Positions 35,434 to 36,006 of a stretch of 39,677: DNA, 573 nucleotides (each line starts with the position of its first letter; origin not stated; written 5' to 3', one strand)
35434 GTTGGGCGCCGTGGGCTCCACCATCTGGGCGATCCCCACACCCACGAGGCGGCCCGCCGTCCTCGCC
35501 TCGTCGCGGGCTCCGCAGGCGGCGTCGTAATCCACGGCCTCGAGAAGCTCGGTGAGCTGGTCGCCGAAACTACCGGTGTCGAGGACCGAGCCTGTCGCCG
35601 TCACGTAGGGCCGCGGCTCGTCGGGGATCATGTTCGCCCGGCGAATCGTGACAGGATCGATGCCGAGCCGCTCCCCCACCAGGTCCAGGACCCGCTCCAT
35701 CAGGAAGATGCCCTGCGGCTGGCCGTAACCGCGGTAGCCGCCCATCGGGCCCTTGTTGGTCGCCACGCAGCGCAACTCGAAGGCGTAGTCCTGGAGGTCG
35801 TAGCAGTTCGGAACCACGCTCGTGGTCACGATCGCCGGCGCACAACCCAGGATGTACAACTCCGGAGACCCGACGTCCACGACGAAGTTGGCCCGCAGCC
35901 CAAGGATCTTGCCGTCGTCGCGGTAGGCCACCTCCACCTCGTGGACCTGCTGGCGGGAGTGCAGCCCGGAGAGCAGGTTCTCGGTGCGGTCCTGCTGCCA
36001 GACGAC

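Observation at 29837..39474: Tightly coupled array: Rieske oxygenase, Mo-hydroxylase (FAD/FeS/Mo), NuoEF-type flavoprotein, headless NuoG/FdhA Fe-S protein, TauE exporter and quinone reductase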

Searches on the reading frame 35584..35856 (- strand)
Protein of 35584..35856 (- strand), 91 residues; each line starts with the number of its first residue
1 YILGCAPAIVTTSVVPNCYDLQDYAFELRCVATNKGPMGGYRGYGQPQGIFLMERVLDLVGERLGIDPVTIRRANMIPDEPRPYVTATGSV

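Call 45: search_solved_structures(query=window:35584-35856:-, max_evalue=0.001, show_alignments=5)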
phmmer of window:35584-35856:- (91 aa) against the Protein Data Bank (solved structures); distinct sequences matched with E-value up to 0.001: 12.
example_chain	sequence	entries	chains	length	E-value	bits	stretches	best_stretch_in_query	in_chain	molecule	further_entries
1t3q_B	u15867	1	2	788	2.8e-09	39.8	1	12-89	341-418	quinoline 2-oxidoreductase large subunit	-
4zoh_A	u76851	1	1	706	3.5e-09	39.5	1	11-84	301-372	Putative oxidoreductase molybdopterin-binding subunit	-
7dqx_A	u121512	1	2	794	4.8e-08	35.9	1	10-85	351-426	6-hydroxypseudooxynicotine dehydrogenase complex subunit gamma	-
1sij_A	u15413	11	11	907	2.4e-07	33.6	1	29-76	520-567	Aldehyde oxidoreductase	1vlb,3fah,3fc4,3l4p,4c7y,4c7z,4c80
1rm6_A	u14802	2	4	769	5.2e-06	29.4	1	10-86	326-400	4-hydroxybenzoyl-CoA reductase alpha subunit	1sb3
3hrd_A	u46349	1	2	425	1.3e-05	28.1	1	6-75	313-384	Nicotinate dehydrogenase large molybdopterin subunit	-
1ffu_B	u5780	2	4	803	1.4e-05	28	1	17-89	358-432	CUTL, MOLYBDOPROTEIN OF CARBON MONOXIDE DEHYDROGENASE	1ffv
7px0_A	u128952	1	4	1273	1.7e-05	27.7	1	7-79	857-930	Aldehyde oxidase 1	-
2w55_B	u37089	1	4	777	4.2e-05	26.5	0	27-80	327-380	XANTHINE DEHYDROGENASE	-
1jro_B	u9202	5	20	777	4.4e-05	26.4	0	27-80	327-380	xanthine dehydrogenase, chain B | XANTHINE DEHYDROGENASE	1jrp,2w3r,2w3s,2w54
8uem_A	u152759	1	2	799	4.8e-05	26.3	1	15-90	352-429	Carbon monoxide dehydrogenase (Large chain), CoxL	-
1dgj_A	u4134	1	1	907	6e-05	26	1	28-76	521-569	ALDEHYDE OXIDOREDUCTASE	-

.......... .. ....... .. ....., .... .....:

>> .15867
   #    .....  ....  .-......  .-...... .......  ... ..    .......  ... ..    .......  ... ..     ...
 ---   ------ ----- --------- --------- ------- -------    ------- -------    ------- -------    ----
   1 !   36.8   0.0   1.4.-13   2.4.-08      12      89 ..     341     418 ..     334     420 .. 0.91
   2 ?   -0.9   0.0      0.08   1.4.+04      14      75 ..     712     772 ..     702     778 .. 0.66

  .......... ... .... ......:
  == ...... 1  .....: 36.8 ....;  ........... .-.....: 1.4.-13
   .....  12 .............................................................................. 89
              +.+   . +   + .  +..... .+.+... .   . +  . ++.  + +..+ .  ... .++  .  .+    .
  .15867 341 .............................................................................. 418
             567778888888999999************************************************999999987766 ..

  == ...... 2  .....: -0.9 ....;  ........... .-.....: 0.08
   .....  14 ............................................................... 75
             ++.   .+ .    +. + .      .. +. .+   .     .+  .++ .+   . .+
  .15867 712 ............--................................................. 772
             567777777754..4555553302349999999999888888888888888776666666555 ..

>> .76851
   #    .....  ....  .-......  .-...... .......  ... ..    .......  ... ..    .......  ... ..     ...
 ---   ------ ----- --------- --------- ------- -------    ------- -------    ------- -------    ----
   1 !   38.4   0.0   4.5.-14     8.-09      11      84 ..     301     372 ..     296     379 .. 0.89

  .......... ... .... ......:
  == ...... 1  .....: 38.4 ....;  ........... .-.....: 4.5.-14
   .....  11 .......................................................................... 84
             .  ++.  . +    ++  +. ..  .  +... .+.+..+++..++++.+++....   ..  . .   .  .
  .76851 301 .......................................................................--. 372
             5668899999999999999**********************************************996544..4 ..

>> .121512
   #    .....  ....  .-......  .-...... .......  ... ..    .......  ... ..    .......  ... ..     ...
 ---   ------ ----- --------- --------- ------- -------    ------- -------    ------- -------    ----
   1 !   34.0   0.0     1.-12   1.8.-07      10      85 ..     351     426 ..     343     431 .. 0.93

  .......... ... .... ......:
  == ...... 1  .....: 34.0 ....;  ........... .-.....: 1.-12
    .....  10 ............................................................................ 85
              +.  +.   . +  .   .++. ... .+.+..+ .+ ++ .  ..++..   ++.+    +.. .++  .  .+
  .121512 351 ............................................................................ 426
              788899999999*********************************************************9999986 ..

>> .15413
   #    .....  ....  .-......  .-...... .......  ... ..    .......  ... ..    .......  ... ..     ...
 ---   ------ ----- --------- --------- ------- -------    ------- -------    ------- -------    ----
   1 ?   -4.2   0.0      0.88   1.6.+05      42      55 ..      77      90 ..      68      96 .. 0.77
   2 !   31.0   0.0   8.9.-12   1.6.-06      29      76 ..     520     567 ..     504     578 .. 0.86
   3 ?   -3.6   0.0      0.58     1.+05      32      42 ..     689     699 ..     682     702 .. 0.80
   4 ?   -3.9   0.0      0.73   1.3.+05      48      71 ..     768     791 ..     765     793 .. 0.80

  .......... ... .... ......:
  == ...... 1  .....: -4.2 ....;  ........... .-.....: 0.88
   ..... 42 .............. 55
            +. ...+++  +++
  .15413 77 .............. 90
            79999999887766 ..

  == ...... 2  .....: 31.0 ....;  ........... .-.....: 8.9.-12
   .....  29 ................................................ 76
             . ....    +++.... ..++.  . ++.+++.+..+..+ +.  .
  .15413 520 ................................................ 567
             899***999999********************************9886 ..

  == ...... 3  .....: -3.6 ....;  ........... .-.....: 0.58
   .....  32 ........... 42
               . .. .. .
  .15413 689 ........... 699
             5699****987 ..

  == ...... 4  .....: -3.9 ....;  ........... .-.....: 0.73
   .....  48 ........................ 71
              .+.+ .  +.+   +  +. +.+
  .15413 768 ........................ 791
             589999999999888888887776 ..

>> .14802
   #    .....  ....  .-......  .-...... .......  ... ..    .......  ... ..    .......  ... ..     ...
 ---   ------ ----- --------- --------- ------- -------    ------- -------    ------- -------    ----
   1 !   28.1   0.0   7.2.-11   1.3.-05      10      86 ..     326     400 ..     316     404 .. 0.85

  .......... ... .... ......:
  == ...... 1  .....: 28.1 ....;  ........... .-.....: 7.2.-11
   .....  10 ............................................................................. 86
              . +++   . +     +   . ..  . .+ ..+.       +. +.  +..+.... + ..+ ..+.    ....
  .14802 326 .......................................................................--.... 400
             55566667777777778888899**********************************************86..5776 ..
